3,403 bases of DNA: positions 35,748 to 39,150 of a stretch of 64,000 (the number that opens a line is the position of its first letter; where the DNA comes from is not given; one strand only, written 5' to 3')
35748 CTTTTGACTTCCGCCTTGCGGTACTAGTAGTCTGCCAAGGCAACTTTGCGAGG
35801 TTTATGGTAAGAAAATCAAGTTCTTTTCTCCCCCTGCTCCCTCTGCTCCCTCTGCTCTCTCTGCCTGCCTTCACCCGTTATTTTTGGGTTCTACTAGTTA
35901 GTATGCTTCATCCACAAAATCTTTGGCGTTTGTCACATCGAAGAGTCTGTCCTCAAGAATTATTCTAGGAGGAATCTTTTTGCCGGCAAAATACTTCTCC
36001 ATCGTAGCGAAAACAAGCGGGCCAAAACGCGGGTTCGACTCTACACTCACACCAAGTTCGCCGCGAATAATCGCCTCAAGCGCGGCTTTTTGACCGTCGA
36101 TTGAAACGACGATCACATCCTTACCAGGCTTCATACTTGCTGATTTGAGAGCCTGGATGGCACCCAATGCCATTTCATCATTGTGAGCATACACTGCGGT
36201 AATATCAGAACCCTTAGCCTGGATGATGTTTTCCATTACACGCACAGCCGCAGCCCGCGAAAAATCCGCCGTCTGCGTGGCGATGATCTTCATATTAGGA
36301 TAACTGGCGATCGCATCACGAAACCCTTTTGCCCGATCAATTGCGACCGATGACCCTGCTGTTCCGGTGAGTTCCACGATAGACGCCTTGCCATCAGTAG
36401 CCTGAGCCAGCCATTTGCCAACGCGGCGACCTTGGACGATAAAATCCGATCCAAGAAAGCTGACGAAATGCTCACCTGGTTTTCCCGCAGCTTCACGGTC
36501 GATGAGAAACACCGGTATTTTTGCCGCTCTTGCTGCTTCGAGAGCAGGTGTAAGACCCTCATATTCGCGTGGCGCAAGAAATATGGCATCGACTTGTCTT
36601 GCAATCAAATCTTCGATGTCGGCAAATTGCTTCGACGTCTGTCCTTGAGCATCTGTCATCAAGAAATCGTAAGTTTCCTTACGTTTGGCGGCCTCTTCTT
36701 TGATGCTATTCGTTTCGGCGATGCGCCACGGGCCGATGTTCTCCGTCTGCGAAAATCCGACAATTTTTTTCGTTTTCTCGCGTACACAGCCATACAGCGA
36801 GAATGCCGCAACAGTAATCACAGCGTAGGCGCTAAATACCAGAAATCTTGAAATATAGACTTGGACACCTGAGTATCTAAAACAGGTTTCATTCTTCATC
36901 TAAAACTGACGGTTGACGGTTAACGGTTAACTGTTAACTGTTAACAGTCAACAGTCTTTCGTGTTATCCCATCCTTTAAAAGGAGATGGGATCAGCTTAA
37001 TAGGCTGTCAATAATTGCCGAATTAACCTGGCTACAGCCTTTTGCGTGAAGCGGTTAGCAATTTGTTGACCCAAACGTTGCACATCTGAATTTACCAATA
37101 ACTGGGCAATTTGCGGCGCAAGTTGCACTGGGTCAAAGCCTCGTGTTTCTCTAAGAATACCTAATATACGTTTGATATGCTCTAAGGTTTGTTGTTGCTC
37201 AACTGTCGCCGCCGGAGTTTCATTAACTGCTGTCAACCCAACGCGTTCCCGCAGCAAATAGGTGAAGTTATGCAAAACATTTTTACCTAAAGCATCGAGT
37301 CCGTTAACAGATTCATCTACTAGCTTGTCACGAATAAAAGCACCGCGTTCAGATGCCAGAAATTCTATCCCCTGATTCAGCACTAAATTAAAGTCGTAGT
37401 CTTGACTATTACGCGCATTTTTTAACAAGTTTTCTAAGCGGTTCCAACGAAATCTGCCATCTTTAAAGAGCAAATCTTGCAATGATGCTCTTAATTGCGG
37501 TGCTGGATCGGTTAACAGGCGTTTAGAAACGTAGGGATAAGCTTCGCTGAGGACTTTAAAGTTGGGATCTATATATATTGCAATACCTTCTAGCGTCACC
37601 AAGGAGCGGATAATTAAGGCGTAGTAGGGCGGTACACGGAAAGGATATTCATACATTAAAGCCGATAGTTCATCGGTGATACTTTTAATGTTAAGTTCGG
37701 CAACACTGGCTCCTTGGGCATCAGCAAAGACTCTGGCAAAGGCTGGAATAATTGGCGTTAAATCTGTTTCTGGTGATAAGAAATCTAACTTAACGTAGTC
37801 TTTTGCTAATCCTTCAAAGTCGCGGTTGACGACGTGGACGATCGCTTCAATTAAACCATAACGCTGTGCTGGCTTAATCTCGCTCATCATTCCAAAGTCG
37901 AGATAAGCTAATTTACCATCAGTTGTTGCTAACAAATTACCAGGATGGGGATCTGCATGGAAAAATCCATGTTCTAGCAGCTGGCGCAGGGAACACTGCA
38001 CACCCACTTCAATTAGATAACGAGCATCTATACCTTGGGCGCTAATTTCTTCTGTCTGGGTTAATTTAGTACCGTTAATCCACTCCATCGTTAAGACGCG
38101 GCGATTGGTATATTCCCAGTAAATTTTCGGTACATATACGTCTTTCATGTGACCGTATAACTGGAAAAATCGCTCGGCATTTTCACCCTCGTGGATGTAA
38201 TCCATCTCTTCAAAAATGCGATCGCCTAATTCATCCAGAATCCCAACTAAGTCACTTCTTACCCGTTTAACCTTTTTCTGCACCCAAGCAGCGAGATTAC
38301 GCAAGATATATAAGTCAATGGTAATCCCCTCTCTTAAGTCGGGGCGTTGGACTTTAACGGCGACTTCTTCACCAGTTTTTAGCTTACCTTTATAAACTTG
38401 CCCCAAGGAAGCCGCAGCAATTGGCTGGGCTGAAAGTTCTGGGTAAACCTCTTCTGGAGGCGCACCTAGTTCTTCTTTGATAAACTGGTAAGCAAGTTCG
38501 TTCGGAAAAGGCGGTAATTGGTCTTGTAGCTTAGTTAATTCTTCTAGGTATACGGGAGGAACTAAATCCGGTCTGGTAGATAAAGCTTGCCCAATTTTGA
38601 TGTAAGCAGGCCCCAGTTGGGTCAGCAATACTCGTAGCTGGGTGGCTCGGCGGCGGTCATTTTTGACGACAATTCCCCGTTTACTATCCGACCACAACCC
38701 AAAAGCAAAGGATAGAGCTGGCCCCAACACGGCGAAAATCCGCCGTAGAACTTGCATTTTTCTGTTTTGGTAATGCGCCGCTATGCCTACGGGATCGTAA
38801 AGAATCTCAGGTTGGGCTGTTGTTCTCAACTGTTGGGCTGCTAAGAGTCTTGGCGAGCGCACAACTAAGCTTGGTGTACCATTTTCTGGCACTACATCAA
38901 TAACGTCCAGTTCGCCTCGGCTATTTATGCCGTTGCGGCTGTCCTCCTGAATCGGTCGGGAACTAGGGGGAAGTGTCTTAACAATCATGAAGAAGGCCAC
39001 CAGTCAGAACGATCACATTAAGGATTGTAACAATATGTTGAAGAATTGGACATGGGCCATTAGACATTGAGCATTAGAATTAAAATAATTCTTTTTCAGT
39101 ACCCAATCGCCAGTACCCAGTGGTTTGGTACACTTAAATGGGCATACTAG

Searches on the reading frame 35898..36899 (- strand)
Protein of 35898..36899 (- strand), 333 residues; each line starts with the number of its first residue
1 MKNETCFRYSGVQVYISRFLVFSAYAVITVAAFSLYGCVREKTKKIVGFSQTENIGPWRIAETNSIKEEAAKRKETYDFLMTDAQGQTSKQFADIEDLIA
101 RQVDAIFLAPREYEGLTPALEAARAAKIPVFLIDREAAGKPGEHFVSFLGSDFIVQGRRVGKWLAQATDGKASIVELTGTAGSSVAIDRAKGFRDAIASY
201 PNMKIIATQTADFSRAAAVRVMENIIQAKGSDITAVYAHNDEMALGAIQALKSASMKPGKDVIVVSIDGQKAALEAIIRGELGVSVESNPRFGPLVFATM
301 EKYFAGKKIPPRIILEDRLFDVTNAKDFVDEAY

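Call 8: search_protein_families(library=pfam, proteins=[window:35898-36899:-])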
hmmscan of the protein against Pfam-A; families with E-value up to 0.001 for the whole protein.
window:35898-36899:- (333 aa): 3 families
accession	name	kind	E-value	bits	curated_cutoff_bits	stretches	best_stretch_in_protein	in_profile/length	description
PF13407.12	Peripla_BP_4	-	1.2e-49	169.6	35.1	1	50-303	4-253/258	Periplasmic binding protein domain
PF00532.27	Peripla_BP_1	-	1.5e-12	48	22.2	1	56-270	13-220/281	Periplasmic binding proteins and sugar binding domain of LacI family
PF13377.12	Peripla_BP_3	-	5e-10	40.2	26.5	1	178-275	16-117/167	Periplasmic binding protein-like domain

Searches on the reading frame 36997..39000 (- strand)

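Call 8: search_protein_families(library=pfam, proteins=[window:36997-39000:-])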
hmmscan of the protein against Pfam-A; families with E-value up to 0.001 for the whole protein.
window:36997-39000:- (667 aa): 4 families
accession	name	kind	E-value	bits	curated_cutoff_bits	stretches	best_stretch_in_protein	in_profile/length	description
PF03109.22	ABC1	-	1.4e-85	286.8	22.9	1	157-400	1-242/244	ABC1 atypical kinase-like domain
PF00069.31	Pkinase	-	5.2e-06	26.5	31.7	1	260-380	43-153/263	Protein kinase domain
PF01636.29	APH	-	6.5e-06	26.5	23.2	0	342-373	166-198/239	Phosphotransferase enzyme family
PF01163.29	RIO1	-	0.00011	22.4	22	1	286-400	68-179/187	RIO domain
